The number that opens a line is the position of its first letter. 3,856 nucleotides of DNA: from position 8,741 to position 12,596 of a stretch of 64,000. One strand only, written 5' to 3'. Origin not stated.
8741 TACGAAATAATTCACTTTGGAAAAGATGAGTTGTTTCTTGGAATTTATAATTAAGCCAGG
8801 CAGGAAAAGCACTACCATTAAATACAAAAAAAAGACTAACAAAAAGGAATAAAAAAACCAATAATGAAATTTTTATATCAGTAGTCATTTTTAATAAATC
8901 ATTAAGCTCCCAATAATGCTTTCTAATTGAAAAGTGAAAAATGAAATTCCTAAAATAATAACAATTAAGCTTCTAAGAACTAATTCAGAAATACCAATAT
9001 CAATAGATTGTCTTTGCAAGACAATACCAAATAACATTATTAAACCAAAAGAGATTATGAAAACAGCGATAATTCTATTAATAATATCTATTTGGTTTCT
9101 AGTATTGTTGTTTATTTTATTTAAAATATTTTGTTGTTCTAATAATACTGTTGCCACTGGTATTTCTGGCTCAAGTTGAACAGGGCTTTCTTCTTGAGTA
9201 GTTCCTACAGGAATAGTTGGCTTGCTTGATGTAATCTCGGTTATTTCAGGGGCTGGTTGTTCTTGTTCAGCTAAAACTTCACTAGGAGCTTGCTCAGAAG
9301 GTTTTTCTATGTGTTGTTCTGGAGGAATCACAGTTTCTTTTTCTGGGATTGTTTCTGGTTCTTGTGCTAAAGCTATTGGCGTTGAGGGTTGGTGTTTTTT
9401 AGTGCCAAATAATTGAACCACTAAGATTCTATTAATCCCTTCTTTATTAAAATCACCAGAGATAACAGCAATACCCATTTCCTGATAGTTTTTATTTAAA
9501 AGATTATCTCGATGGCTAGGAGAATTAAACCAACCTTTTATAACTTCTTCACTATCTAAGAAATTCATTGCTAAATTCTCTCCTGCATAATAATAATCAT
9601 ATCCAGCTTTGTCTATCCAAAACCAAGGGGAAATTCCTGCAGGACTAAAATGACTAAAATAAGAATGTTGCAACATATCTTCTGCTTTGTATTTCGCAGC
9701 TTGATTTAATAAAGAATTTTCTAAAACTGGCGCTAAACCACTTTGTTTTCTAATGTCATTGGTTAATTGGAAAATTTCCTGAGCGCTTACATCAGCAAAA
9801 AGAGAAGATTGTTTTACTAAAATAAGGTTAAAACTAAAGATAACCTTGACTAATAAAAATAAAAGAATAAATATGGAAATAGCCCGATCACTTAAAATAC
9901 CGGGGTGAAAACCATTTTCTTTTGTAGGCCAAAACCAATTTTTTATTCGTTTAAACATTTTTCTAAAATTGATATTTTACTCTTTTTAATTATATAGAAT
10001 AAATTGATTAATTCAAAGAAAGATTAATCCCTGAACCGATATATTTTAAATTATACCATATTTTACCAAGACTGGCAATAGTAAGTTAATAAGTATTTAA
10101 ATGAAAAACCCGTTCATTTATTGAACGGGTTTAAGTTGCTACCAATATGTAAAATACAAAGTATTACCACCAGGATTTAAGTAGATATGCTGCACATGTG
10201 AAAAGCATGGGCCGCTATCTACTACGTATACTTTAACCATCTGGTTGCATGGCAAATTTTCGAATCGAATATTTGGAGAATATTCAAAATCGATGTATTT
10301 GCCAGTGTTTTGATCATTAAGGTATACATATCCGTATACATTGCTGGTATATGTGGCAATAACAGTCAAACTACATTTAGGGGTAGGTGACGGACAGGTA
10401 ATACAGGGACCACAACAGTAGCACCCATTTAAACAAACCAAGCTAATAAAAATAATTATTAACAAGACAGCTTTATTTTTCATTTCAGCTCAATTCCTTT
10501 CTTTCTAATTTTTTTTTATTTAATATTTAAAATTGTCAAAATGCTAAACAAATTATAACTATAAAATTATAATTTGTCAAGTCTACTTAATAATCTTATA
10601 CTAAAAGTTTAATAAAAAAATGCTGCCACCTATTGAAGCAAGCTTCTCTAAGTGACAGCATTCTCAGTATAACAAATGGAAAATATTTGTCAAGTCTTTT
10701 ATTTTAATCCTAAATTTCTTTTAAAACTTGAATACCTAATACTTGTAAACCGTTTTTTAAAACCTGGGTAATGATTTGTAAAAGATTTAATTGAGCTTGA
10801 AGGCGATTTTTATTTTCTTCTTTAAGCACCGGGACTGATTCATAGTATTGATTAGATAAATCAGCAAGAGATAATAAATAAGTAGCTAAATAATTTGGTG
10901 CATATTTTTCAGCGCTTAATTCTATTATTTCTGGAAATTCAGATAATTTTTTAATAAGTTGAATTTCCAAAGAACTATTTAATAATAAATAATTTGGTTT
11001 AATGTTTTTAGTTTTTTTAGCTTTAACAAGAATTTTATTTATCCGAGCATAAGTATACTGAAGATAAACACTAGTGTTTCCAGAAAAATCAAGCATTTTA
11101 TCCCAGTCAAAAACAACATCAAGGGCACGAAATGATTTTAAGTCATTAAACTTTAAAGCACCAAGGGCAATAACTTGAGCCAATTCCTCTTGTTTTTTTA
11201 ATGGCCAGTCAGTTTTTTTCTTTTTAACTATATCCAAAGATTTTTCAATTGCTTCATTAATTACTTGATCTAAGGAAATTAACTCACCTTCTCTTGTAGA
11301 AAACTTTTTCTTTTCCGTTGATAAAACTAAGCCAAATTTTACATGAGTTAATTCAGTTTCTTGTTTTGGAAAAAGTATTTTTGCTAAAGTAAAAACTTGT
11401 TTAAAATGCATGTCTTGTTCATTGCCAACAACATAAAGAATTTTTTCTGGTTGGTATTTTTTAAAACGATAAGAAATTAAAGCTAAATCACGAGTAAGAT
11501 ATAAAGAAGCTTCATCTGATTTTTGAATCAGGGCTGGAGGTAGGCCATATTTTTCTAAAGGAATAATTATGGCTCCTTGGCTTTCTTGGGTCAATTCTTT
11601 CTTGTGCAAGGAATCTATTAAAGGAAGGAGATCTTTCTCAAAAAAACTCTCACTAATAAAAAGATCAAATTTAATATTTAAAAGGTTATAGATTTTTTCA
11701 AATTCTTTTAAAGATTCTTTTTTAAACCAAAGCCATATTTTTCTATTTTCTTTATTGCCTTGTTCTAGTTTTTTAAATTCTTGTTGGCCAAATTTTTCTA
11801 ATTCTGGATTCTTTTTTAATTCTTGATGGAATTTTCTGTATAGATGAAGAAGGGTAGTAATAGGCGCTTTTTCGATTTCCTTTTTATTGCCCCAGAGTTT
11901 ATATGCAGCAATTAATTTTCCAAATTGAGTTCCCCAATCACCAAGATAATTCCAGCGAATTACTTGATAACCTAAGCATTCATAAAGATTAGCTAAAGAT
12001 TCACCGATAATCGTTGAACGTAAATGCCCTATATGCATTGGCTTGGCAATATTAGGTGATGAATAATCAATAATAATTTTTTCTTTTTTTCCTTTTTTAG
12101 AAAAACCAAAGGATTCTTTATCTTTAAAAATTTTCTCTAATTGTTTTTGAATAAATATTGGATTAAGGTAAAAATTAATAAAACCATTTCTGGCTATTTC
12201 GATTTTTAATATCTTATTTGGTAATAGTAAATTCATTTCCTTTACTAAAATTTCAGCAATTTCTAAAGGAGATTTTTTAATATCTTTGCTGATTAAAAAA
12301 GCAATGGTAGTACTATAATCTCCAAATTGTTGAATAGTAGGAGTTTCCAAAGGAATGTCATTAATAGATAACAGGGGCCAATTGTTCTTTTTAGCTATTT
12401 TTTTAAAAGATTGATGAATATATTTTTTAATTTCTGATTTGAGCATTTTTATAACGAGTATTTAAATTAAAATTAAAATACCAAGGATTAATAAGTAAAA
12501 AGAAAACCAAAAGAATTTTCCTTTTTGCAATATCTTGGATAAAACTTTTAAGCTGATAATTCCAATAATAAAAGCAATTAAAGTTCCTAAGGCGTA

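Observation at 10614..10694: Conserved ~80-nt promoter-hairpin-U-tract module present twice, each upstream of a second promoter and a lipoprotein gene (copy A)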

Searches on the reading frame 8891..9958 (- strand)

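Call 16: search_protein_families(library=pfam, proteins=[window:8891-9958:-], max_evalue=0.01)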
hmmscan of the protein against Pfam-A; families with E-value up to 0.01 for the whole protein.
window:8891-9958:- (355 aa): 1 family
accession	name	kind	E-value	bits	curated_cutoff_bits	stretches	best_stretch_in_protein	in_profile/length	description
PF00188.32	CAP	-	1.2e-16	62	21.1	1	64-178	2-111/117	Cysteine-rich secretory protein family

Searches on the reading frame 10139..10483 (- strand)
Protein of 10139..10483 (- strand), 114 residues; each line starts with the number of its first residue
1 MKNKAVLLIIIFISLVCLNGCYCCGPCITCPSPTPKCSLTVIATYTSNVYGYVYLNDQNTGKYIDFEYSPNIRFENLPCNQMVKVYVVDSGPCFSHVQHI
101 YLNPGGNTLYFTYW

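Call 16: search_protein_families(library=pfam, proteins=[window:10139-10483:-], max_evalue=0.01)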
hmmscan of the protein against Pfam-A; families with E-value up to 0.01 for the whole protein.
window:10139-10483:- (114 aa): 0 families

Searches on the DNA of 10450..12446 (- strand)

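Call 30: search_rna_families(source=window, start=10450, end=10750, threshold=evalue, max_evalue=10)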
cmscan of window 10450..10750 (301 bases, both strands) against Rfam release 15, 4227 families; matches with E-value up to 10: 2.
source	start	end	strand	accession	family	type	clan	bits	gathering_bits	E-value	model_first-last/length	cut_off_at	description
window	10587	10661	-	RF02392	sau-53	Gene; sRNA;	-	17.2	100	0.34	58-139/192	no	Staphylococcus sRNA sau-53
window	10547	10679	-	RF04180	BTnc231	Gene; sRNA;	-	13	80.4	3.1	1-154/154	no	Bacteroides sRNA BTnc231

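Call 73: search_with_rna_model(model_id=R1, sources=[L004, L005, L007, L056, L057, L058, L059, L060, L061, L062, L063, L064, L065, L066, L067, L068, L069, L071, L072, L073, L074, L075, L076, L077, L079, L081, L082, L083, L084, L085, L090, L091, L092, L094, L095, L097, L098, L099, L100, L102, L104, L106, L108, L110, L112, L113, L114, L115, L116, L117, L118, L119, L120, L122, L123, L124, L125, L126, L127, L128, L133, L135, L136, L137, L138, L139, L140, L141, L142, L143, L146, L147, L149, L150, L151, L154, L156, L157, L159, L160, L162, L163, L164, L165, L166, L167, L169, L170, L171, L173, L174, L175, L176, L177, L178, L179, L181, L185, L189, window], max_evalue=0.001, make_alignment=true)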
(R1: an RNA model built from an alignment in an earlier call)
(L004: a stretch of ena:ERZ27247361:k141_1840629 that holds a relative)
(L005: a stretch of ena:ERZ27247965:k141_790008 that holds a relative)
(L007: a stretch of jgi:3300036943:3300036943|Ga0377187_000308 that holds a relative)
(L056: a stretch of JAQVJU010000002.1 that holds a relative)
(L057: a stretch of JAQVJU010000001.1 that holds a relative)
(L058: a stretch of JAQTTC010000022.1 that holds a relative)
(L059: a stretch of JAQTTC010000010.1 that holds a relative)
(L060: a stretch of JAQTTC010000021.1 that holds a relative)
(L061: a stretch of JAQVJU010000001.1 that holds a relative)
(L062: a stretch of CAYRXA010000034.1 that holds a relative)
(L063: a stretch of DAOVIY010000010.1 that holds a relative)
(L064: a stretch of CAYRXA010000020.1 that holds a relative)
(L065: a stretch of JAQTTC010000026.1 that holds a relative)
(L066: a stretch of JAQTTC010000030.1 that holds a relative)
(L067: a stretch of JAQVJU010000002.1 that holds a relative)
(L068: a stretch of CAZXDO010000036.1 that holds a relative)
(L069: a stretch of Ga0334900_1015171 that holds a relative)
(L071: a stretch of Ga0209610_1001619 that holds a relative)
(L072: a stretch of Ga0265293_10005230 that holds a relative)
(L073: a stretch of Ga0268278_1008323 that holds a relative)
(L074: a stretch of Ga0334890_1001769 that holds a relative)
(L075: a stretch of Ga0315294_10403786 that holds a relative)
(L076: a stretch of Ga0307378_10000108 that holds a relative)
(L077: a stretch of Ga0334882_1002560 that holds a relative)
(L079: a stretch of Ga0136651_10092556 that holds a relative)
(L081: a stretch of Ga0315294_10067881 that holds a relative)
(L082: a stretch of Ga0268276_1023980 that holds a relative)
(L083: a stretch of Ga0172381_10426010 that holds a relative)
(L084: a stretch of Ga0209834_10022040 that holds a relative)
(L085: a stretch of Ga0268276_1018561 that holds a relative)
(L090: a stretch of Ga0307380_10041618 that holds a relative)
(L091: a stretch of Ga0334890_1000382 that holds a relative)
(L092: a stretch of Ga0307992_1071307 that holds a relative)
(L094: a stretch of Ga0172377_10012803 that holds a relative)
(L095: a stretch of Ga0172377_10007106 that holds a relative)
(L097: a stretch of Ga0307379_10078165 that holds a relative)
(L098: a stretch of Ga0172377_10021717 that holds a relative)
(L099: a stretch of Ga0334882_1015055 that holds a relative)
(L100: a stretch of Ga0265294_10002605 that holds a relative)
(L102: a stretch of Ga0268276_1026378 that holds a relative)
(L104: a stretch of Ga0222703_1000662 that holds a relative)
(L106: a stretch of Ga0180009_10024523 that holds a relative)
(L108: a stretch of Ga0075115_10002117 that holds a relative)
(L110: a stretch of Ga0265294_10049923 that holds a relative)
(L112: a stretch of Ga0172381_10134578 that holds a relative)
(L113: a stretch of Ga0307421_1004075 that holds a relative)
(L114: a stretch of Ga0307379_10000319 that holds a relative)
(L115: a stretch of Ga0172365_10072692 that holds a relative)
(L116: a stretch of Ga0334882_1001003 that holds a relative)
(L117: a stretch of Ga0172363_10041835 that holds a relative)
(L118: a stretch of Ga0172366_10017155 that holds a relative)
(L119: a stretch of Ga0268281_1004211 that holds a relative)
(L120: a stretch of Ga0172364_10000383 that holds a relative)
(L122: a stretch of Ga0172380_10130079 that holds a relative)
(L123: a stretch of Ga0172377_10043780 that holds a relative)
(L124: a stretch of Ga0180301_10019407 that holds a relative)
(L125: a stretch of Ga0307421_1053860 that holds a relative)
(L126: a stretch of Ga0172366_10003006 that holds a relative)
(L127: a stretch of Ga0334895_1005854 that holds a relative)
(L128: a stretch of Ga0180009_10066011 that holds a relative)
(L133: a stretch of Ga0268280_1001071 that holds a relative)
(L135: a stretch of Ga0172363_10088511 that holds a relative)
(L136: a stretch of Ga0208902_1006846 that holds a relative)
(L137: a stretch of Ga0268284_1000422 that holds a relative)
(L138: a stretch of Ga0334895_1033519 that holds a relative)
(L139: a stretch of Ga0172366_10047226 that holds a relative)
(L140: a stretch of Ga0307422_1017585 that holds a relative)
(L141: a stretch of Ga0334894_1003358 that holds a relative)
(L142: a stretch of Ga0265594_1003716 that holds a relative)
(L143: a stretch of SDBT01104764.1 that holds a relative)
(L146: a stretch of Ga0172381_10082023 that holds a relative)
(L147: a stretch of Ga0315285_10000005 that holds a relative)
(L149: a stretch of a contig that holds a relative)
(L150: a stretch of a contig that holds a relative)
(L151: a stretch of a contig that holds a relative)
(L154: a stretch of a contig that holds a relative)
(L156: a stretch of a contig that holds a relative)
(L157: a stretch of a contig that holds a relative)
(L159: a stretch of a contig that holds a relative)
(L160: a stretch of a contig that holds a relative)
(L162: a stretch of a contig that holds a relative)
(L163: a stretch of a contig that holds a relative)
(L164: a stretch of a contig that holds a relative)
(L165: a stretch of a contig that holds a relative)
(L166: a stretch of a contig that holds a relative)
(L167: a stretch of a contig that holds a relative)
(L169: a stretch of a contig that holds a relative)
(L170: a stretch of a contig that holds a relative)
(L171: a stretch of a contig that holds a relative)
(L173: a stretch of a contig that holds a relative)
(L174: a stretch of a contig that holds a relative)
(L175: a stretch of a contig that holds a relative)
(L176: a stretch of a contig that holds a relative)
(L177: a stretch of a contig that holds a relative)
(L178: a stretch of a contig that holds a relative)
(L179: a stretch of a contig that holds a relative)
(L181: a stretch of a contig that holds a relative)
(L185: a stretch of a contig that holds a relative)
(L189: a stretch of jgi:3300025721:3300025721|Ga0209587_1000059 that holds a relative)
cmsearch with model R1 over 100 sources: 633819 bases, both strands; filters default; matches with E-value up to 0.001: 148.
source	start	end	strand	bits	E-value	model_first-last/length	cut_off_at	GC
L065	2703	2781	-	101.6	3.8e-17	1-79/79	no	0.33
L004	5754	5832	+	99.9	8e-17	1-79/79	no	0.33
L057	5654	5732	+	99.9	8e-17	1-79/79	no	0.33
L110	2397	2475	+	99.9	8e-17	1-79/79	no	0.33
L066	885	963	-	99.7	8.9e-17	1-79/79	no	0.27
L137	595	673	-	99.4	1e-16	1-79/79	no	0.34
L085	1736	1814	+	98.1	1.9e-16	1-79/79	no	0.33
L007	11162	11240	+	97.8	2.2e-16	1-79/79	no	0.35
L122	573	651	-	97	3.2e-16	1-79/79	no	0.34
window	10615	10693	-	96.7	3.6e-16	1-79/79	no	0.34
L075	1053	1131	-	95.6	6.2e-16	1-79/79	no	0.33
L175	115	193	-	95.2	7.3e-16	1-79/79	no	0.34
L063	3812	3890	-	95.1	7.6e-16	1-79/79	no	0.37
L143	355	433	-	95.1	7.7e-16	1-79/79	no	0.37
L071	129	207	-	94.8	8.7e-16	1-79/79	no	0.38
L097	2444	2522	+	94.8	8.9e-16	1-79/79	no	0.37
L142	3394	3472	+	94.7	9.1e-16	1-79/79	no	0.35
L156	395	473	+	94.5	1e-15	1-79/79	no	0.34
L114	2400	2478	-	94.3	1.1e-15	1-79/79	no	0.35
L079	63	141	-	94.3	1.1e-15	1-79/79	no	0.37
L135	1461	1539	+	94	1.3e-15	1-79/79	no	0.35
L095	4009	4087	-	93.9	1.3e-15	1-79/79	no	0.3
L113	5087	5165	+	93.8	1.4e-15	1-79/79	no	0.33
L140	444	522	-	93.8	1.4e-15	1-79/79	no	0.33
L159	1667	1745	-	93.7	1.5e-15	1-79/79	no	0.3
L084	52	130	+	93.4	1.7e-15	1-79/79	no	0.35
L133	5393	5471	+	93.2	1.8e-15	1-79/79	no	0.35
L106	611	689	-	93.2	1.9e-15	1-79/79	no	0.34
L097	3421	3498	+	92.6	2.4e-15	1-79/79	no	0.33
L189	11731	11809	-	92.5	2.6e-15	1-79/79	no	0.33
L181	4204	4282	-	92.3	2.8e-15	1-79/79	no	0.38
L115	1326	1404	+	92.2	3e-15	1-79/79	no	0.35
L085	3084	3162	+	92.1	3e-15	1-79/79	no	0.35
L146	2130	2208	+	92.1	3.1e-15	1-79/79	no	0.29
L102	395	473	-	91.4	4.3e-15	1-79/79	no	0.35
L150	1226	1304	+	90.8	5.5e-15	1-79/79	no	0.34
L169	6132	6208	+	90.6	6.1e-15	1-79/79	no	0.34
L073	2194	2272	+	90.2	7.5e-15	1-79/79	no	0.34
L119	1694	1772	-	90.2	7.5e-15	1-79/79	no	0.34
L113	5751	5829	+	89.9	8.6e-15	1-79/79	no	0.37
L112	557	633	-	89.8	9.1e-15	1-79/79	no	0.35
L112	1813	1889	-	89.6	9.7e-15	1-79/79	no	0.36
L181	2941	3019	-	89.6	9.9e-15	1-79/79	no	0.33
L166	8052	8130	-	88.8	1.4e-14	1-79/79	no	0.38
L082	2207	2285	+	88.6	1.6e-14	1-79/79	no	0.35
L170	527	605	+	88.5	1.7e-14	1-79/79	no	0.33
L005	5813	5885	-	88.5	1.7e-14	1-79/79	no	0.34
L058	4089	4161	-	88.1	2e-14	1-79/79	no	0.34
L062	903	975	-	88.1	2e-14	1-79/79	no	0.34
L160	4649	4723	-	87.9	2.2e-14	1-79/79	no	0.35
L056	6739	6817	-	87.8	2.3e-14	1-79/79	no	0.37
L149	10173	10251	+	87.8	2.3e-14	1-79/79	no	0.37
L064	118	190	+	87.4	2.8e-14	1-79/79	no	0.34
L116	626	698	+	87.3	2.8e-14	1-79/79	no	0.34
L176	14276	14348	+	87.3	2.8e-14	1-79/79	no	0.34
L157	8886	8960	-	87.2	3e-14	1-79/79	no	0.35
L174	1234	1308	-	87.1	3.2e-14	1-79/79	no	0.36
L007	10314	10393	-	87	3.3e-14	1-79/79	no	0.39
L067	1624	1696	+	86.9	3.5e-14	1-79/79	no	0.36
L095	2355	2427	-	86.9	3.5e-14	1-79/79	no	0.36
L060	2662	2736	+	86.9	3.5e-14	1-79/79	no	0.36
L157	6194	6268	-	86.9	3.5e-14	1-79/79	no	0.36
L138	393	467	+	86.7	3.7e-14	1-79/79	no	0.35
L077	6487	6559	+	86.2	4.8e-14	1-79/79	no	0.34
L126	10765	10839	-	86.2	4.8e-14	1-79/79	no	0.37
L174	59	135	-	85.9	5.6e-14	1-79/79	no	0.36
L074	2644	2716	-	85.8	5.8e-14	1-79/79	no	0.33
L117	3142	3216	+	85.8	5.8e-14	1-79/79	no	0.33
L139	455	529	+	85.8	5.8e-14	1-79/79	no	0.33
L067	778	850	+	85.7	6e-14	1-79/79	no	0.36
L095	3201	3273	-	85.7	6e-14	1-79/79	no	0.36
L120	6992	7064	+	85.6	6.4e-14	1-79/79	no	0.4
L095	9868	9940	-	85.4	7.1e-14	1-79/79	no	0.34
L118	384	456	-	85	8.3e-14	1-79/79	no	0.32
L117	2250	2324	+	84.8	9e-14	1-79/79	no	0.39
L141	4808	4880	-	84.7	9.8e-14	1-79/79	no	0.34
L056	6855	6927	-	84.6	1e-13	1-79/79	no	0.37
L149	10063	10135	+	84.6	1e-13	1-79/79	no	0.37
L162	1689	1761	-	84.5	1.1e-13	1-79/79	no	0.36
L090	517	597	-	84.4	1.1e-13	1-79/79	no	0.33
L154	2992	3072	-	84.4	1.1e-13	1-79/79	no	0.33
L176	13105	13177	+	84.4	1.1e-13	1-79/79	no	0.36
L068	2597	2669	+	84.3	1.1e-13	1-79/79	no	0.33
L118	4949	5021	-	83.9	1.4e-13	1-79/79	no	0.36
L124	4448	4526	+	83.8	1.5e-13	1-79/79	no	0.41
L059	6888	6960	+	83.6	1.6e-13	1-79/79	no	0.36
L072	10157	10229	+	83.6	1.6e-13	1-79/79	no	0.36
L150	279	351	+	83.5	1.7e-13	1-79/79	no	0.38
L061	2292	2364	-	83.5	1.7e-13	1-79/79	no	0.36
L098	1956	2028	-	83.5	1.7e-13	1-79/79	no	0.36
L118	1415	1489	-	81.7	4e-13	1-79/79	no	0.39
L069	775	849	+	81.5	4.3e-13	1-79/79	no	0.33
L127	2174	2248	-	81.5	4.3e-13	1-79/79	no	0.33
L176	10450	10524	+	81.5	4.3e-13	1-79/79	no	0.33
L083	814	886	-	81.4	4.5e-13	1-79/79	no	0.41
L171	826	898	-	81.3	4.7e-13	1-79/79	no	0.4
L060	4502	4576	+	80.6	6.5e-13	1-79/79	no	0.35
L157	4354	4428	-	80.6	6.5e-13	1-79/79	no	0.35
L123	3456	3528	-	80.5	7e-13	1-79/79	no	0.36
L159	870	942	-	79.8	9.4e-13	1-79/79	no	0.4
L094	181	253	+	78.5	1.8e-12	1-79/79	no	0.4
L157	9837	9909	-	77.1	3.3e-12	1-79/79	no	0.34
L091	3190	3262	+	76.7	4.1e-12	1-79/79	no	0.37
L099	332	404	+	76.7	4.1e-12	1-79/79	no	0.37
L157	10525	10597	-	76.5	4.5e-12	1-79/79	no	0.4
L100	527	599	-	76.2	5e-12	1-79/79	no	0.41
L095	6975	7047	-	76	5.6e-12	1-79/79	no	0.38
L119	923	1013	-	73.8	1.5e-11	1-79/79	no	0.26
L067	6148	6226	-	73.8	1.6e-11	1-79/79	no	0.34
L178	4332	4422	-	72.9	2.4e-11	1-79/79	no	0.29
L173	3373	3467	+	71.1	5.4e-11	1-79/79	no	0.27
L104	5384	5478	+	70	8.9e-11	1-79/79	no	0.28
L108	7923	8017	+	70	8.9e-11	1-79/79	no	0.28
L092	1268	1356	+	68.9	1.5e-10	1-79/79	no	0.28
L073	2952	3042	+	67.9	2.4e-10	1-79/79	no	0.26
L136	4339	4433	+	67.5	2.8e-10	1-79/79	no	0.26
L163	1913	2007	+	66.6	4.5e-10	1-79/79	no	0.32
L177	164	258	-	65.9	6.2e-10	1-79/79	no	0.28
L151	159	253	-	65.6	6.9e-10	1-79/79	no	0.26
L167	2162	2256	-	65.5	7.3e-10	1-79/79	no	0.35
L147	1854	1948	-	64.8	1e-09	1-79/79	no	0.34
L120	9617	9680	+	64.8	1e-09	1-70/79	3'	0.39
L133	6538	6626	+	64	1.5e-09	1-79/79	no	0.33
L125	890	984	-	61.8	4.2e-09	1-79/79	no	0.32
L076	1060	1154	+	60.8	6.6e-09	1-79/79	no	0.33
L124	3764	3858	+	59.9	9.8e-09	1-79/79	no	0.34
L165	1346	1440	-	59.3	1.3e-08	1-79/79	no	0.33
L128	73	167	-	58.4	2e-08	1-79/79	no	0.37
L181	1276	1362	-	58.1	2.3e-08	1-79/79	no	0.3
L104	6942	7036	+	57.6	3e-08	1-79/79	no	0.27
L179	555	649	-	57.4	3.2e-08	1-79/79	no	0.31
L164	62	156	+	56.1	6e-08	1-79/79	no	0.35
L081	1936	2030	-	54.6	1.2e-07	1-79/79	no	0.35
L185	5266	5354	+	48.1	2.5e-06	1-79/79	no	0.37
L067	1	42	+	44.8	1.1e-05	38-79/79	5'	0.33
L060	1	44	+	42.5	3.4e-05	32-79/79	5'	0.43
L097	3447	3524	-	40.8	7.4e-05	1-79/79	no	0.35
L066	864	936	+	40.5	8.4e-05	1-79/79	no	0.27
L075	1036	1104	+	40.4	8.6e-05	1-79/79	no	0.36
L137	567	646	+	38.4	0.00022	1-79/79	no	0.31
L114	723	817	-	37.7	0.00031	1-79/79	no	0.32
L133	5420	5498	-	37.2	0.00039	1-79/79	no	0.33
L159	1636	1718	+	37.1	0.00041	1-79/79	no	0.28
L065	2685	2754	+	37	0.00043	1-79/79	no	0.34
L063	3791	3863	+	37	0.00043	1-79/79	no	0.34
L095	3992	4060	+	36.3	0.00059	1-79/79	no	0.26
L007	10292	10365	+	35.7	0.00079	1-79/79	no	0.35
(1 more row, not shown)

Alignment A4: 148 matches aligned to the model, 131 columns, each read 5' to 3' on its own strand. Consensus structure (alignment columns), stored with it:
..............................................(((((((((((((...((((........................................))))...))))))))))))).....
